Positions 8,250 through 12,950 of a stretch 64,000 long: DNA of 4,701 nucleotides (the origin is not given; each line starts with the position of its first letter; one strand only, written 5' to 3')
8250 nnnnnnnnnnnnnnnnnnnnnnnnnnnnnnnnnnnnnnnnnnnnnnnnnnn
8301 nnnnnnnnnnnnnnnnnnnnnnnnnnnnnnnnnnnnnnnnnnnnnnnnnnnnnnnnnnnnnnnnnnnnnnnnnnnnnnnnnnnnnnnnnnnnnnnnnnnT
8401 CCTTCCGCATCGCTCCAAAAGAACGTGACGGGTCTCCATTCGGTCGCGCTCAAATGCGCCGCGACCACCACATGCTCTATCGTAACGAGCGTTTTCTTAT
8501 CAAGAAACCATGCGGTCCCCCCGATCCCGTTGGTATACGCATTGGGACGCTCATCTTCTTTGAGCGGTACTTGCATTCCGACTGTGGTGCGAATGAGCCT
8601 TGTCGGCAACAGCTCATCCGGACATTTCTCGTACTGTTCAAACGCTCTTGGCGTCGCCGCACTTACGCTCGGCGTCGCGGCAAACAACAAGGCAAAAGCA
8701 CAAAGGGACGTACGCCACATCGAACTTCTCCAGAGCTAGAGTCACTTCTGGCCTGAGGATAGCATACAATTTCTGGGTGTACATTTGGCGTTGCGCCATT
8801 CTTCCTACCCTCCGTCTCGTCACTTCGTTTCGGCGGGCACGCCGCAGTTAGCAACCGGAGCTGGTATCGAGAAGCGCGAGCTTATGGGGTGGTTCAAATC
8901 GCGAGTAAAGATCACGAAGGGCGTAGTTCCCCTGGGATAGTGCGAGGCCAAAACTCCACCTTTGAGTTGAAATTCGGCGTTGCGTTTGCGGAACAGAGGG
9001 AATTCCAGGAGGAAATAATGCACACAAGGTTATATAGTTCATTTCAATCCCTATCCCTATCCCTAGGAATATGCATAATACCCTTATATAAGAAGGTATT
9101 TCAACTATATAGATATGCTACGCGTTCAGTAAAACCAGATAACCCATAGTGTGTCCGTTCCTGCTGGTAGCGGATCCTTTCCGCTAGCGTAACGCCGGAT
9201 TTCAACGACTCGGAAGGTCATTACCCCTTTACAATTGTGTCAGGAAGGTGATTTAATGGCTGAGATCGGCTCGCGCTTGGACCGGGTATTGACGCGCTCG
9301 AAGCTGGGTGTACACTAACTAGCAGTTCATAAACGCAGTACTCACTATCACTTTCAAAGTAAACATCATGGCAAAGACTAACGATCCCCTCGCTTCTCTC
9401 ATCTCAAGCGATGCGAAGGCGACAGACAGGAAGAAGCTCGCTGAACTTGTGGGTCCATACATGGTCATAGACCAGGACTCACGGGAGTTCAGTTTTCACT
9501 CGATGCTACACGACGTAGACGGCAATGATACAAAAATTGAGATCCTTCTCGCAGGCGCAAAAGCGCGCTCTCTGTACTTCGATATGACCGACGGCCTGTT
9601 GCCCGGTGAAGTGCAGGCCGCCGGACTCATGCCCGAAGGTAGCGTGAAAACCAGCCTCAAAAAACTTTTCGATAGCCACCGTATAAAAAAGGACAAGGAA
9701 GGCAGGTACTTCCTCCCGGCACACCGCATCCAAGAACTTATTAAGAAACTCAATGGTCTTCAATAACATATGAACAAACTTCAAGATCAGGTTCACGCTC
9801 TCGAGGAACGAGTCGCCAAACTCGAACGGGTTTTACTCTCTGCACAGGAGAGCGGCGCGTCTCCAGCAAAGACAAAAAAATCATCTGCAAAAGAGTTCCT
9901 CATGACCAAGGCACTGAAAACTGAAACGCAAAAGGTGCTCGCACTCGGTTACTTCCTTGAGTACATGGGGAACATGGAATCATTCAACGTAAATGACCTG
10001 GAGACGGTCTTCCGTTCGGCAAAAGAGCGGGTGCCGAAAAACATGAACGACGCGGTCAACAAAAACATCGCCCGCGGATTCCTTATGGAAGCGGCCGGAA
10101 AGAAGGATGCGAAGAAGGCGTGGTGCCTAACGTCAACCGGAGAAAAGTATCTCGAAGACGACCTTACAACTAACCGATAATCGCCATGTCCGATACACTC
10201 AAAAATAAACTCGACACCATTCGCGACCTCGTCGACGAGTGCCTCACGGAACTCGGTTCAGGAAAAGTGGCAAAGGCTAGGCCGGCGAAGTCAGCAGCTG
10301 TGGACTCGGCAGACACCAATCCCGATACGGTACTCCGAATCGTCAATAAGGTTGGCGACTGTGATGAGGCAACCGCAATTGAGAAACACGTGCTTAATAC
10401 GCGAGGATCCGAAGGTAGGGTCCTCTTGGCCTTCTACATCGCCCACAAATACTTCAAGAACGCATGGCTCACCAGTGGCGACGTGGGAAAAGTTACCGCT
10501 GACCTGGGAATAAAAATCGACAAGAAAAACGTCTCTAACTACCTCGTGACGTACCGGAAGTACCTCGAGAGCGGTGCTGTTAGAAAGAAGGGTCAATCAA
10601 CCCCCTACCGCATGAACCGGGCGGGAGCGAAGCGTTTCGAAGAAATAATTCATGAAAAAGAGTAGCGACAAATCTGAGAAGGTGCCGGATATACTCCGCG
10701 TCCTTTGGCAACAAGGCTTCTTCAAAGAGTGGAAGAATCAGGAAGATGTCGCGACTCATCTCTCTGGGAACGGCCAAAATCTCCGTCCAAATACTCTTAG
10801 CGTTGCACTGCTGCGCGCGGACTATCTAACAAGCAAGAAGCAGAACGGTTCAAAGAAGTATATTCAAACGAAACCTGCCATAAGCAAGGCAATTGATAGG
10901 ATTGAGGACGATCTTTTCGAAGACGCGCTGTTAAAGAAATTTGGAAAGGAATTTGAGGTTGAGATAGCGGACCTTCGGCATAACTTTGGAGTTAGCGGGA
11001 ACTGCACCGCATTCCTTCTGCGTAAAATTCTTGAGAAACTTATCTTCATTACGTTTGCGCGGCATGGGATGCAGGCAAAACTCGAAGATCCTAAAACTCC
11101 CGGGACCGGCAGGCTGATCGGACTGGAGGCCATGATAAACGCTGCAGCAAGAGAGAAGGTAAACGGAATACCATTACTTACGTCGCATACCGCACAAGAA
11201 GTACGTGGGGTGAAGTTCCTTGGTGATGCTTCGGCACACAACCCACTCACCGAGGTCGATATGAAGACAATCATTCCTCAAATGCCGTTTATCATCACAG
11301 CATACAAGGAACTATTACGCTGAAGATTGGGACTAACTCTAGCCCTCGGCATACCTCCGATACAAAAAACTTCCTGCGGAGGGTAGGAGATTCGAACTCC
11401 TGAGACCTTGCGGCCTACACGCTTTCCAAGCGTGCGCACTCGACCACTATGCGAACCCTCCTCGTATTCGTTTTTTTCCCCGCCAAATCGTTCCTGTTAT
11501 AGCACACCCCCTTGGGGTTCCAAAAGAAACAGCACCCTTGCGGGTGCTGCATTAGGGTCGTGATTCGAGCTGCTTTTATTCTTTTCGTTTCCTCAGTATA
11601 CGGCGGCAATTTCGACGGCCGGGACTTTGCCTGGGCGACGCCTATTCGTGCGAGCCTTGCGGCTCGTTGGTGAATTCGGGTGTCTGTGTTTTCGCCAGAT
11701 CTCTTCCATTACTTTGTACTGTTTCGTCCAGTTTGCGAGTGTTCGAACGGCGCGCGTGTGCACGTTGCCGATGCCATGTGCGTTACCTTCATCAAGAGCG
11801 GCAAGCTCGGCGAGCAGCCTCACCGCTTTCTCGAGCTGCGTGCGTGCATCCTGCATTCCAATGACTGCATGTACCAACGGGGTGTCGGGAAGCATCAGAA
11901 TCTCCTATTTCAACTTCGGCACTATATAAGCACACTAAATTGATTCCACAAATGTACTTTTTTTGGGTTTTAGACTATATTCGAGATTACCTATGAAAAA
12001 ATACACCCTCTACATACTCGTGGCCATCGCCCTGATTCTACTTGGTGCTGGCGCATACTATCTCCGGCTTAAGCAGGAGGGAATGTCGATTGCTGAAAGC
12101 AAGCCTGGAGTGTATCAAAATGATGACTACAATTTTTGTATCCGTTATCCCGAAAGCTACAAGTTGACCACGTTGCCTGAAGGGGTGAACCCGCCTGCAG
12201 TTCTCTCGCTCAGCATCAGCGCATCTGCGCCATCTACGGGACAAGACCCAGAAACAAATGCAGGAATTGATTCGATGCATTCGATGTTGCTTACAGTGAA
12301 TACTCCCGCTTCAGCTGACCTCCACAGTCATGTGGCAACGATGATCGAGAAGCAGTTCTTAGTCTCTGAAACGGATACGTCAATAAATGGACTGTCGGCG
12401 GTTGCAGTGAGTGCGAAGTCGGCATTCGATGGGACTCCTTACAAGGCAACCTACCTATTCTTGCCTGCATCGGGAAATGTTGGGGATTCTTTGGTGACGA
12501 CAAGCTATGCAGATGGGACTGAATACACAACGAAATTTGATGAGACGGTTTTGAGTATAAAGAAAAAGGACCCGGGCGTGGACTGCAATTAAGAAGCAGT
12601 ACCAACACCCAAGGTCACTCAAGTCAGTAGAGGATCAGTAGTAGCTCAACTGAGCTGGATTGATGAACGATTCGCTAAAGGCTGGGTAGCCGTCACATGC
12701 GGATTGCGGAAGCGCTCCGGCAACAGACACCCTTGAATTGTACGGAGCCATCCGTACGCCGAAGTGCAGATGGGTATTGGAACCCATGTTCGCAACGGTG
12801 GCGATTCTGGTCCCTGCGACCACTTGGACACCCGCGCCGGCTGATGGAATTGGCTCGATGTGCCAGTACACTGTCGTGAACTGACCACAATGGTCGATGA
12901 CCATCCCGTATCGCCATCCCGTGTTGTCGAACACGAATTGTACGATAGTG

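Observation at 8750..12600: Lower-GC ~3.9-kb island at tRNA-Ser encoding four unrecognisable wHTH-like proteins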

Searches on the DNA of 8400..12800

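Call 53: search_rna_families(source=window, start=8400, end=12800, threshold=evalue, max_evalue=1)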
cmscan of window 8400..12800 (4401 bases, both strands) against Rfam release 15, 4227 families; matches with E-value up to 1: 2.
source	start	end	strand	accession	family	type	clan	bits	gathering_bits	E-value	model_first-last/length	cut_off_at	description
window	11377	11461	-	RF00005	tRNA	Gene; tRNA;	CL00001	54.2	29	4.8e-10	1-71/71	no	tRNA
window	11367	11483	-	RF02223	sX4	Gene; sRNA;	-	23.2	70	0.069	1-167/167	no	Proteobacterial sRNA sX4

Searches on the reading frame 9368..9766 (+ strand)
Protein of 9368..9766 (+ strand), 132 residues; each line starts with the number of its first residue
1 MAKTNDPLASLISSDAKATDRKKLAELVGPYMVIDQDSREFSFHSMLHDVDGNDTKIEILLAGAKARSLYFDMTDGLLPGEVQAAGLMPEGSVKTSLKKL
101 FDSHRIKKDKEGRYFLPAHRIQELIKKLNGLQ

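Call 7: search_protein_families(library=pfam, proteins=[window:9368-9766:+], max_evalue=1)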
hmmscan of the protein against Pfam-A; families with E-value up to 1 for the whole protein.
window:9368-9766:+ (132 aa): 0 families

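Call 8: search_protein_families(library=padloc, proteins=[window:9368-9766:+], max_evalue=1)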
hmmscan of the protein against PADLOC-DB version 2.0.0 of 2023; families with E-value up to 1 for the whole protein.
window:9368-9766:+ (132 aa): 2 families
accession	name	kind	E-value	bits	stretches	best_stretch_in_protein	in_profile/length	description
PDLC02236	AbiEi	-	0.0028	15.3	1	88-120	26-58/207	AbiEi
PDLC00469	JetB1|JetB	-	0.019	12.3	1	82-128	109-155/217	DUF4194 domain; MukE-like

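Call 9: search_protein_families(library=phrogs, proteins=[window:9368-9766:+], max_evalue=1)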
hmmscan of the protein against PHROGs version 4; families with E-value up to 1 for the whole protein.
window:9368-9766:+ (132 aa): 0 families

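Call 10: search_protein_families(library=ncbifam, proteins=[window:9368-9766:+], max_evalue=1)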
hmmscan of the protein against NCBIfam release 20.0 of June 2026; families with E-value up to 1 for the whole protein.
window:9368-9766:+ (132 aa): 0 families

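Call 70: search_protein_families(library=padloc, proteins=[L078:6915-8516:+, L078:4869-5429:+, L078:5593-5907:+], max_evalue=0.01)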
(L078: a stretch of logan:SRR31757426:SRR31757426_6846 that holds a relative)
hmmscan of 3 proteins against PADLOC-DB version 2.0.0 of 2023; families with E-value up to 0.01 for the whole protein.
L078:6915-8516:+ (533 aa): 155 families (the best 25 are shown)
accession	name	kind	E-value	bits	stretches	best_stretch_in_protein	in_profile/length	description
PDLC02358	Old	-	6e-65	218.1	1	1-409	2-423/578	Old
PDLC02979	AriA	-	1.2e-35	122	2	194-326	238-373/373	-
PDLC02915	ATPase-Toprim_I-B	-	3.1e-26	90.3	2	1-86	1-90/623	-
PDLC00067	GajA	-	1.9e-21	74.2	2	2-81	4-88/604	AAA ATPase domain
PDLC00066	GajA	-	8.5e-21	72.1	2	253-391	252-389/567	AAA ATPase domain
PDLC00070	GajA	-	1.5e-20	71.3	2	221-353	232-363/596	AAA ATPase domain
PDLC00081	GajA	-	3.5e-20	70.2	2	253-394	257-393/574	AAA ATPase domain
PDLC02980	AriA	-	8.6e-20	69.9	2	236-326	221-303/304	-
PDLC00075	GajA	-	1.2e-18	65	2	141-410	140-395/536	AAA ATPase domain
PDLC04178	HEC-01A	-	1.9e-18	64.7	2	2-43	8-49/399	-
PDLC03878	NsnB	-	4.5e-18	64.1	1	3-324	2-279/345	-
PDLC02981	AriAB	-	2.1e-17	61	2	279-394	328-451/694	-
PDLC00094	GajA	-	3.4e-17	60.1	2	1-42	1-42/569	AAA ATPase domain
PDLC00086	GajA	-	3.9e-17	60.3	2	1-43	1-43/600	AAA ATPase domain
PDLC00091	GajA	-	5e-17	60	2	261-383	277-401/627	AAA ATPase domain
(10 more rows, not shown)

L078:4869-5429:+ (186 aa): 0 families

L078:5593-5907:+ (104 aa): 0 families

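Call 105: search_solved_structures(query=A5, max_evalue=10)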
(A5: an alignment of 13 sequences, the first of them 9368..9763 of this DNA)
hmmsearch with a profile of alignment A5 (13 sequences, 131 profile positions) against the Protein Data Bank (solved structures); distinct sequences matched with E-value up to 10: 19.
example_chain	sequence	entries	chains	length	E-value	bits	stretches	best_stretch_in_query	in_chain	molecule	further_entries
6alf_K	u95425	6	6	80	0.11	15.7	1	41-103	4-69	DNA-directed RNA polymerase subunit omega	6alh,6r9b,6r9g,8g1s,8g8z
8g2w_K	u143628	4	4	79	0.12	15.6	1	42-104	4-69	DNA-directed RNA polymerase subunit omega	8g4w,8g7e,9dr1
6awb_05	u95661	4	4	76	0.12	15.6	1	42-102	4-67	DNA-directed RNA polymerase subunit omega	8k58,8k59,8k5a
6asx_K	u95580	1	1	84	0.12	15.5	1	41-104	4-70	DNA-directed RNA polymerase subunit omega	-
6vz3_AF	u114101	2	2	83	0.13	15.4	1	42-104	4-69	DNA-directed RNA polymerase subunit omega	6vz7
6n61_E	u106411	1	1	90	0.14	15.4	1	41-104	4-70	DNA-directed RNA polymerase subunit omega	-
10ma_K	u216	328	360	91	0.14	15.3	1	41-104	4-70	DNA-directed RNA polymerase subunit omega | Escherichia coli RNA polymerase omega subunit | RpoZ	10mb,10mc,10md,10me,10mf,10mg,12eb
8re4_E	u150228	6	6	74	0.15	15.3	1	42-96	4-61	DNA-directed RNA polymerase subunit omega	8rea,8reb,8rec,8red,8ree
9w0n_AA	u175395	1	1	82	0.15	15.2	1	43-104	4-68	DNA-directed RNA polymerase subunit omega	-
3iyd_E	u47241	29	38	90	0.16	15.2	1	42-104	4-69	DNA-directed RNA polymerase subunit omega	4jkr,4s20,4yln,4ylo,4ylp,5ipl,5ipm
9zp1_K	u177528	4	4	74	0.16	15.2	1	41-95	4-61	DNA-directed RNA polymerase subunit omega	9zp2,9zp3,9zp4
6rh3_E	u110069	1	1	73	0.17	15.1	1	42-95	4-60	DNA-directed RNA polymerase subunit omega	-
8f3c_K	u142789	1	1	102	0.18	15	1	41-103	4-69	DNA-directed RNA polymerase subunit omega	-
8t0l_K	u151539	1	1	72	0.2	14.9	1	43-95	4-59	DNA-directed RNA polymerase subunit omega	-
6awc_05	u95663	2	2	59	0.24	14.6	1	42-93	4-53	DNA-directed RNA polymerase subunit omega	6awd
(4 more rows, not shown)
